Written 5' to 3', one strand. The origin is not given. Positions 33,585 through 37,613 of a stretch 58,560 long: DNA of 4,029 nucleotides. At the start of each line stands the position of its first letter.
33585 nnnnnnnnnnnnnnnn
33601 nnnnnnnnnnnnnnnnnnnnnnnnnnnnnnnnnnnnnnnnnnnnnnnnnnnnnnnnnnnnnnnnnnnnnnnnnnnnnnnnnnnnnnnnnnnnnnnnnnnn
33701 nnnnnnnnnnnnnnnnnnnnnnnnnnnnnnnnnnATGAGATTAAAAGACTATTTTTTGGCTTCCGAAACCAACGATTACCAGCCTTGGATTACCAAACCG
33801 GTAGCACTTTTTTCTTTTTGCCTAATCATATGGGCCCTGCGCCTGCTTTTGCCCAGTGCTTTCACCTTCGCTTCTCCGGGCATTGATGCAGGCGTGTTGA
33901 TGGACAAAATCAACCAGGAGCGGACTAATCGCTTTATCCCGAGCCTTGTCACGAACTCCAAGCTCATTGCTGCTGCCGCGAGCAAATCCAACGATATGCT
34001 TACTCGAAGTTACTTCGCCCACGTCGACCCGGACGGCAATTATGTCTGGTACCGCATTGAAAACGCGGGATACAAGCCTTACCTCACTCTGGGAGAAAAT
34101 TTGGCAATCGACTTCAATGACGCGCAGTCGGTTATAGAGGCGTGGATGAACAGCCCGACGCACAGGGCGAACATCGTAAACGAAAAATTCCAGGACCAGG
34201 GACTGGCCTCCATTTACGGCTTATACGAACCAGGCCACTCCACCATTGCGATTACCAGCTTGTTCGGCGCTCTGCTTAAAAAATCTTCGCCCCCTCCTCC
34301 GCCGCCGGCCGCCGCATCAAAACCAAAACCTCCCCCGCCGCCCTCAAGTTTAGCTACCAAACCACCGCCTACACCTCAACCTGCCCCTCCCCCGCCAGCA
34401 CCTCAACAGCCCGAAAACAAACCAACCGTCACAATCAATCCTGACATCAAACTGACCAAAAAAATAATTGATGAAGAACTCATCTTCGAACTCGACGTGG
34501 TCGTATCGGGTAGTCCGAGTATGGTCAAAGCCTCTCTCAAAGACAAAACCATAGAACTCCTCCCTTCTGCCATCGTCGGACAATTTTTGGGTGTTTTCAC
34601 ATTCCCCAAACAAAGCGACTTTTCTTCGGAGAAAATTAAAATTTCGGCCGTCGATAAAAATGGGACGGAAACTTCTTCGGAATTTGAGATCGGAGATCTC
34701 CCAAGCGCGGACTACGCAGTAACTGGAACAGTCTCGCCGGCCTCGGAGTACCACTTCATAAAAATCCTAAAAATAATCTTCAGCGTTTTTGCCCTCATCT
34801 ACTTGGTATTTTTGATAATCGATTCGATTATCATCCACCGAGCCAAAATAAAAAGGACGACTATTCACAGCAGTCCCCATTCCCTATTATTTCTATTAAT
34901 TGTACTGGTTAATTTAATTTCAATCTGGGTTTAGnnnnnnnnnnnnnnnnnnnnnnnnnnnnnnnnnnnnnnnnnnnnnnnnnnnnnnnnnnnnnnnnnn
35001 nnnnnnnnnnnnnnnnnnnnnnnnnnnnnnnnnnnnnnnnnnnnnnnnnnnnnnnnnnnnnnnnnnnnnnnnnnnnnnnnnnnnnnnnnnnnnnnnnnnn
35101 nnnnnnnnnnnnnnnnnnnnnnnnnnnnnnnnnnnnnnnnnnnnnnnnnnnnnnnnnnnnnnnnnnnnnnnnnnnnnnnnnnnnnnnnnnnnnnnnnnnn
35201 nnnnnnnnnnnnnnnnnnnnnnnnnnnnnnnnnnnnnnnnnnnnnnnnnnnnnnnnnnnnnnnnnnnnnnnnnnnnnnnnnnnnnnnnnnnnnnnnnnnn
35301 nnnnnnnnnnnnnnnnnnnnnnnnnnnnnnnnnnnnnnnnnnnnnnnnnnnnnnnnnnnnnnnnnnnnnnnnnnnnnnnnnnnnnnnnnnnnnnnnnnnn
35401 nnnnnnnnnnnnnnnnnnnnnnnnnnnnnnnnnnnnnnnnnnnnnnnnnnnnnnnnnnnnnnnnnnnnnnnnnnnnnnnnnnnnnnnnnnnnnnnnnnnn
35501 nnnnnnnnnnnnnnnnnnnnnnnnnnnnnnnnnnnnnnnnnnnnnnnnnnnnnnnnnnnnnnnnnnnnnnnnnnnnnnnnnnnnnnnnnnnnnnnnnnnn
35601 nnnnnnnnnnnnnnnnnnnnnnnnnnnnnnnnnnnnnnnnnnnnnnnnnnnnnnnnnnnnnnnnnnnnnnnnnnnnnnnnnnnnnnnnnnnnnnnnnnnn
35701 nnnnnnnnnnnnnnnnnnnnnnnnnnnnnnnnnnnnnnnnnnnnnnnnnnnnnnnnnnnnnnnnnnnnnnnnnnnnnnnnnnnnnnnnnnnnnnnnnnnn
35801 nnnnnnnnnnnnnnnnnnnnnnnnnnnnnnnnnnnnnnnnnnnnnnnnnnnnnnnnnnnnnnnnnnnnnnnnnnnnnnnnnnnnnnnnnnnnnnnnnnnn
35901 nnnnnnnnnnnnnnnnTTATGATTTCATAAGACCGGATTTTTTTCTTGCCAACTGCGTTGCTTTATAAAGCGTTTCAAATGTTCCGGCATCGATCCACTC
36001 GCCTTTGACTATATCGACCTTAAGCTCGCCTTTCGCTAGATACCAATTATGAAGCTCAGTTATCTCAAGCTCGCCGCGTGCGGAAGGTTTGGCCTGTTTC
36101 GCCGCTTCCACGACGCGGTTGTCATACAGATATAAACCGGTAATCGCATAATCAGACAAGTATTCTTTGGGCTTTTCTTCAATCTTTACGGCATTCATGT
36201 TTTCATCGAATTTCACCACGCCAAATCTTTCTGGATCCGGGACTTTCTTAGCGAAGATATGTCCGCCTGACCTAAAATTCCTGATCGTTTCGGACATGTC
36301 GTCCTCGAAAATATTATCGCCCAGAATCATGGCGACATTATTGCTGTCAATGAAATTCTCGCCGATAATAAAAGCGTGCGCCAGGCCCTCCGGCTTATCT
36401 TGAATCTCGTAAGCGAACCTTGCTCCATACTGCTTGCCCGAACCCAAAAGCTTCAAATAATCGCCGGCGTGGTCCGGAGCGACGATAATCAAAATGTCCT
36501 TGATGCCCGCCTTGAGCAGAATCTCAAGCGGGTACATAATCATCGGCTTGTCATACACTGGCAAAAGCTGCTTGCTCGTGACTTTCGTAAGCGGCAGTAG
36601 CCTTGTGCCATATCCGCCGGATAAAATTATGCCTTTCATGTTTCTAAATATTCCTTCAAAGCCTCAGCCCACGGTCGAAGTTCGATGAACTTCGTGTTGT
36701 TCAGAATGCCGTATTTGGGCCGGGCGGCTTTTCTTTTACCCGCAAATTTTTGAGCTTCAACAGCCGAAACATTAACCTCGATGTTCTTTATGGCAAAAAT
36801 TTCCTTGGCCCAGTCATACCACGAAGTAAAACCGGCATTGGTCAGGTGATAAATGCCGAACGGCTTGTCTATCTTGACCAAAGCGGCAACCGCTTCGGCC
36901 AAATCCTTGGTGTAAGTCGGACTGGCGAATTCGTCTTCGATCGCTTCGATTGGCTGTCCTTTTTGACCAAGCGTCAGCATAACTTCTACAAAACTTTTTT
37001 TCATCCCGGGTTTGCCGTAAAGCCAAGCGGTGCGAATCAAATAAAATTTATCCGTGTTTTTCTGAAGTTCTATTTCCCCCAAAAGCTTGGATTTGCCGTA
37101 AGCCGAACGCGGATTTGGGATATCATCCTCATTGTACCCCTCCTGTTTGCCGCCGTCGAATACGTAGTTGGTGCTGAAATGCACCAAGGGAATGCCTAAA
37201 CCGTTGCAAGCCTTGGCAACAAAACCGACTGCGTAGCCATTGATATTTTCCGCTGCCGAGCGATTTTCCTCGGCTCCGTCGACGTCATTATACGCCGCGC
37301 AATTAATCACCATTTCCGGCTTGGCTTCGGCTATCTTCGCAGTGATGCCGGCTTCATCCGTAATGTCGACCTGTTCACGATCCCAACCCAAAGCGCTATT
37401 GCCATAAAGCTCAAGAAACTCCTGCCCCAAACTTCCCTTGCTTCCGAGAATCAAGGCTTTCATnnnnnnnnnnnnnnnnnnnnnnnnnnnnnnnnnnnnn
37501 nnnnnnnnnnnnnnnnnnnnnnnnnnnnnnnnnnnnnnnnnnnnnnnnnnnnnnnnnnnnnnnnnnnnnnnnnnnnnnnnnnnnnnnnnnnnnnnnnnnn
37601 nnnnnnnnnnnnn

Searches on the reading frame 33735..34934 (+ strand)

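Call 95: search_protein_families(library=pfam, proteins=[window:33735-34934:+], max_evalue=0.00001)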
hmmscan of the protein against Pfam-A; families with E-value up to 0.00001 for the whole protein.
window:33735-34934:+ (399 aa): 1 family
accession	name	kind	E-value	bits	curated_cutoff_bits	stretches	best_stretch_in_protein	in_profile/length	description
PF00188.32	CAP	-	5.9e-14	53.4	21.1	1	57-159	2-102/117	Cysteine-rich secretory protein family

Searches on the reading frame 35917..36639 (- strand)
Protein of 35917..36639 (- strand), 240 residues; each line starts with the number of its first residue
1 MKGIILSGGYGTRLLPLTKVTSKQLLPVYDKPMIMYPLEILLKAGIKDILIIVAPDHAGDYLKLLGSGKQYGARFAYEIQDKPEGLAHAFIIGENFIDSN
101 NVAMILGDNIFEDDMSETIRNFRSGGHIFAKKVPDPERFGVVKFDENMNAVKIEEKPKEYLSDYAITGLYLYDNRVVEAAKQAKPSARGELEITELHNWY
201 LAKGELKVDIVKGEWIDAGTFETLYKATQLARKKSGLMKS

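Call 96: search_protein_families(library=pfam, proteins=[window:35917-36639:-], max_evalue=0.00001)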
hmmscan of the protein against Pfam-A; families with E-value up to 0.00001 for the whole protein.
window:35917-36639:- (240 aa): 2 families
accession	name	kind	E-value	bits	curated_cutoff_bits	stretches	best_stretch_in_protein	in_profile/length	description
PF00483.29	NTP_transferase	-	6.5e-59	199.9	21.2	1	2-231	1-242/245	Nucleotidyl transferase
PF12804.13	NTP_transf_3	-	3.5e-09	37.5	27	1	3-124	1-113/160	MobA-like NTP transferase domain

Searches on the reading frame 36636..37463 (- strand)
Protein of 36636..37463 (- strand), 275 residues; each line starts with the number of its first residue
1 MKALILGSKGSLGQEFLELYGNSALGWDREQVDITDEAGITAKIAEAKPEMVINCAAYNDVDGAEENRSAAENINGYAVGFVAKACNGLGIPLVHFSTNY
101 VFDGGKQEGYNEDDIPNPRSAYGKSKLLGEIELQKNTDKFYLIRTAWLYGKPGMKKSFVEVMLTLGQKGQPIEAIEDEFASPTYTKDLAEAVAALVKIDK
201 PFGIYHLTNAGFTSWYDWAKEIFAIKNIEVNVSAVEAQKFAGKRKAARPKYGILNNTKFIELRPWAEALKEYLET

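Call 96: search_protein_families(library=pfam, proteins=[window:36636-37463:-], max_evalue=0.00001)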
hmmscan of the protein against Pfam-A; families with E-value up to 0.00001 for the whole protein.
window:36636-37463:- (275 aa): 3 families
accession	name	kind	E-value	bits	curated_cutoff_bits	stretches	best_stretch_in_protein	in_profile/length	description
PF04321.23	RmlD_sub_bind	-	4.8e-80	269.1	27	1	1-274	1-283/287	RmlD substrate binding domain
PF01370.27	Epimerase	-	1.7e-14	54.3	20.9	1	4-196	2-225/240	NAD dependent epimerase/dehydratase family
PF16363.11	GDP_Man_Dehyd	-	2.7e-08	34.1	27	1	31-131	58-162/332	GDP-mannose 4,6 dehydratase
